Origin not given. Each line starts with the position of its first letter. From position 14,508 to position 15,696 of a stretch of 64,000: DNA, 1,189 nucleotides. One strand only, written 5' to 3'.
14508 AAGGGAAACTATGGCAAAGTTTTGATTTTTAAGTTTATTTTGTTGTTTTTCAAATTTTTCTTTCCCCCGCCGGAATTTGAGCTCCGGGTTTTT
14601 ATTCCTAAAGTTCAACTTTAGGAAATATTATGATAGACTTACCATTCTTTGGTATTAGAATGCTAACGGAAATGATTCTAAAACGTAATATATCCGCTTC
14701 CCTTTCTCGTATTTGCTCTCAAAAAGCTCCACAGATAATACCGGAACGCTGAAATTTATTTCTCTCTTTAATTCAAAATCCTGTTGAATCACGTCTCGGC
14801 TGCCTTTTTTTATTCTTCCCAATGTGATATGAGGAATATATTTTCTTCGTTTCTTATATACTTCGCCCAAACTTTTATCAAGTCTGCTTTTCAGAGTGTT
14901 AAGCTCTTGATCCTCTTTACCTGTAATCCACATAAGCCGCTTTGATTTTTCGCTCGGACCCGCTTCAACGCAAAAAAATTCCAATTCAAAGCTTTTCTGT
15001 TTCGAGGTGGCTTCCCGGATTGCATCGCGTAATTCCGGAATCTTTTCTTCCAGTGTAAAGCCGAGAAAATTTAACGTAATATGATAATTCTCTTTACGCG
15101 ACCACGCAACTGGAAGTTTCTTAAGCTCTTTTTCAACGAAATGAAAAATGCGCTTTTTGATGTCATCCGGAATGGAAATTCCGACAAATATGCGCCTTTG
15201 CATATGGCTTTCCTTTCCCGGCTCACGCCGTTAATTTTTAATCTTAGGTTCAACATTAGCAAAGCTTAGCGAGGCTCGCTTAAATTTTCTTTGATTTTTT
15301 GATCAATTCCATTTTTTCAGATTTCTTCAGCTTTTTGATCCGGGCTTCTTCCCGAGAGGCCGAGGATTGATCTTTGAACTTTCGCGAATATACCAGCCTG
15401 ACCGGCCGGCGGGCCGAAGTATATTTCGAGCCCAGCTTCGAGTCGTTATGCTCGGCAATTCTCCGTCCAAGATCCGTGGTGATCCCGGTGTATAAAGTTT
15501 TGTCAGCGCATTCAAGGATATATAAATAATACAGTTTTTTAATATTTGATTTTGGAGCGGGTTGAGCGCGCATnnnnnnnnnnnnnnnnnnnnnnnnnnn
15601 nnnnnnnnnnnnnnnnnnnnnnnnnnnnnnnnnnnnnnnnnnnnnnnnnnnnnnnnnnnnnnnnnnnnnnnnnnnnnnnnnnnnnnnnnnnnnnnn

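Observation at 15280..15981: M23 (LytM) peptidase domain fused to a GIY-YIG (YhbQ-type) nuclease domain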

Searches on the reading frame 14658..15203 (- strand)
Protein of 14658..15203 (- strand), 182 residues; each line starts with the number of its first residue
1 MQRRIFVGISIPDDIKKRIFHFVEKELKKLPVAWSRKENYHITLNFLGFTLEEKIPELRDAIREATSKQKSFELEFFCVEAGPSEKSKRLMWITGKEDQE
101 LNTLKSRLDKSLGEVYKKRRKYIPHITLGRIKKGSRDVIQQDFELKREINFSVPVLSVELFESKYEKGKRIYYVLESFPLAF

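Call 35: search_protein_families(library=pfam, proteins=[window:14658-15203:-], max_evalue=0.01)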
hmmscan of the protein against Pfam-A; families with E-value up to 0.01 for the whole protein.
window:14658-15203:- (182 aa): 3 families
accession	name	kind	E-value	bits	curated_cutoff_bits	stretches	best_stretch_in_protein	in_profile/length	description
PF02834.22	LigT_PEase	-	5.5e-21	75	23.3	2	18-92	13-87/87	LigT like Phosphoesterase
PF13563.12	2_5_RNA_ligase2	-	3.4e-11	43.8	27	1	35-133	21-118/152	2'-5' RNA ligase superfamily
PF10469.15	AKAP7_NLS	-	0.0012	19.2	24.4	1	19-142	18-160/208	AKAP7 2'5' RNA ligase-like domain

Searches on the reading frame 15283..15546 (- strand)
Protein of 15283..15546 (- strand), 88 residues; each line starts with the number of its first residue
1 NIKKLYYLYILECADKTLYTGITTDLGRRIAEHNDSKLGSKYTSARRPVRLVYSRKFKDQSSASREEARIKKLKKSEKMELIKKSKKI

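Call 85: search_protein_representatives(protein=window:15283-15546:-)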
Query: 88 residues. Proteins with E-value up to 0.001 (for the whole library): 10440; up to 1e-10: 2614; up to 1e-30: 1. The best 150 are listed.
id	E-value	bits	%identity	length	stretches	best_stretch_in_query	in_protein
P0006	6.3e-36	137.9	78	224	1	1-88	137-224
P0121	9.9e-29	115.1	68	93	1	4-85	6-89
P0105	2.4e-27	110.7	65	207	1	5-87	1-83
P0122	2.2e-26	107.6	65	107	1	6-86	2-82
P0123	6.0e-26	106.3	63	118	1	4-85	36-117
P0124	1.9e-25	104.7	60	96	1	5-87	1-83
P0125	6.9e-25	102.9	61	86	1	5-87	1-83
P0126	7.9e-25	102.7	57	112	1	3-84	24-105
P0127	1.9e-24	101.5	67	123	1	5-83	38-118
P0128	2.6e-24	101.1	76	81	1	5-63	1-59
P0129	1.1e-23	99.1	59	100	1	6-87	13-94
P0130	1.5e-23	98.7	58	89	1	6-83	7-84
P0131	1.8e-23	98.4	63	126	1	7-84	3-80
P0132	3.6e-23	97.5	55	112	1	3-84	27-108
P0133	3.9e-23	97.3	79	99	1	4-61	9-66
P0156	4.4e-20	87.6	55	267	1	6-85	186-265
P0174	3.1e-19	84.9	55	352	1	6-80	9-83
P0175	3.2e-19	84.9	51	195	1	6-82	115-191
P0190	8.0e-19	83.6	53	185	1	5-83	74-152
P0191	8.5e-19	83.6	51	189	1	3-83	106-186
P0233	4.5e-18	81.3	51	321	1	7-85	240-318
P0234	4.5e-18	81.3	52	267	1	5-84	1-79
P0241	5.7e-18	80.9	54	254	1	4-86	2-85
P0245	6.3e-18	80.8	54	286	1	6-85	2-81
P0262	1.0e-17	80.1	54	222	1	5-84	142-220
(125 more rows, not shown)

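Call 86: search_protein_families(library=pfam, proteins=[P0262, P0156, P0174, P0175, P0190, P0191, P0233, P0234, P0241, P0245], max_evalue=0.001)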
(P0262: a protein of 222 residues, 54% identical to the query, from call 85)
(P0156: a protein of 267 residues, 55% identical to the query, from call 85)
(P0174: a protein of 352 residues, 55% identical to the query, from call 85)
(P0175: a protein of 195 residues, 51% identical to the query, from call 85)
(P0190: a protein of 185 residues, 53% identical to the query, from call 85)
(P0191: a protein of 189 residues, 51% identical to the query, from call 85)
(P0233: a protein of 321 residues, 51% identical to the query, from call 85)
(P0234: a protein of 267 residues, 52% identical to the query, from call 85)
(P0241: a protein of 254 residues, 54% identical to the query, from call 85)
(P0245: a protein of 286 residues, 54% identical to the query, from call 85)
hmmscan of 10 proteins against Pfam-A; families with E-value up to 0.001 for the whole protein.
P0262 (222 aa): 3 families
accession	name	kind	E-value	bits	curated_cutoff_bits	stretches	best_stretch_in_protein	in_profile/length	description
PF03852.21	Vsr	-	4.7e-20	71.7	27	1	3-73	2-72/74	DNA mismatch endonuclease Vsr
PF01541.30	GIY-YIG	-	8.6e-19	68.1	22.6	1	143-213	2-75/78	GIY-YIG catalytic domain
PF18741.7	MTES_1575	-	0.00096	19.6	38.2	0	89-124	53-88/96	REase_MTES_1575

P0156 (267 aa): 2 families
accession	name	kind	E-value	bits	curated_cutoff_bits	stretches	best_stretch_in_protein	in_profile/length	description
PF01541.30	GIY-YIG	-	1.8e-16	60.7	22.6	1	186-258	2-76/78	GIY-YIG catalytic domain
PF01928.26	CYTH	-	8.1e-16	58.8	23.2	1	1-143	1-152/179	CYTH domain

P0174 (352 aa): 1 family
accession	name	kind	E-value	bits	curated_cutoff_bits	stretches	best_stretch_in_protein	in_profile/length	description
PF01541.30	GIY-YIG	-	1.4e-11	45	22.6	1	8-79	1-74/78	GIY-YIG catalytic domain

P0175 (195 aa): 1 family
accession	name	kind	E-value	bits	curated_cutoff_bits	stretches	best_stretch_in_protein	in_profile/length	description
PF01541.30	GIY-YIG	-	8.7e-16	58.4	22.6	1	115-187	2-76/78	GIY-YIG catalytic domain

P0190 (185 aa): 1 family
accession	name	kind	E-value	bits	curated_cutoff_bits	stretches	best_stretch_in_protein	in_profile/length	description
PF01541.30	GIY-YIG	-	4.3e-15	56.2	22.6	1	75-145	2-74/78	GIY-YIG catalytic domain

P0191 (189 aa): 2 families
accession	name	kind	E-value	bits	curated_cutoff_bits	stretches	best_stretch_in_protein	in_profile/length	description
PF01035.26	DNA_binding_1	-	4.1e-33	113.5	27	1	4-85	1-80/81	6-O-methylguanine DNA methyltransferase, DNA binding domain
PF01541.30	GIY-YIG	-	8e-14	52.1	22.6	1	109-181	2-76/78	GIY-YIG catalytic domain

P0233 (321 aa): 2 families
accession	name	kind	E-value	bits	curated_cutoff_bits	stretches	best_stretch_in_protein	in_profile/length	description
PF01541.30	GIY-YIG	-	4.1e-19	69.1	22.6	1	239-312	2-77/78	GIY-YIG catalytic domain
PF04250.19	DUF429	-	3e-16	60.2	23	1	21-221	7-205/214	Protein of unknown function (DUF429)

P0234 (267 aa): 1 family
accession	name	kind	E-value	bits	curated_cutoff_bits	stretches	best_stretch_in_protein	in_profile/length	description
PF01541.30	GIY-YIG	-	2.8e-17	63.2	22.6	1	1-72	1-75/78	GIY-YIG catalytic domain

P0241 (254 aa): 2 families
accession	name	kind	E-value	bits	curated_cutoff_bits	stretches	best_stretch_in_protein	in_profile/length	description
PF01541.30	GIY-YIG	-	3.1e-17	63.1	22.6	1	4-77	2-76/78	GIY-YIG catalytic domain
PF00075.30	RNase_H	-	1.8e-08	35.1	25.8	1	93-227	3-125/141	RNase H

P0245 (286 aa): 2 families
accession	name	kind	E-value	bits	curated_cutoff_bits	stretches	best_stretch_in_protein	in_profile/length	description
PF01541.30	GIY-YIG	-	1.5e-15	57.7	22.6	1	1-74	1-76/78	GIY-YIG catalytic domain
PF00293.34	NUDIX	-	4.2e-15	56.4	21.1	1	113-234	2-118/134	NUDIX domain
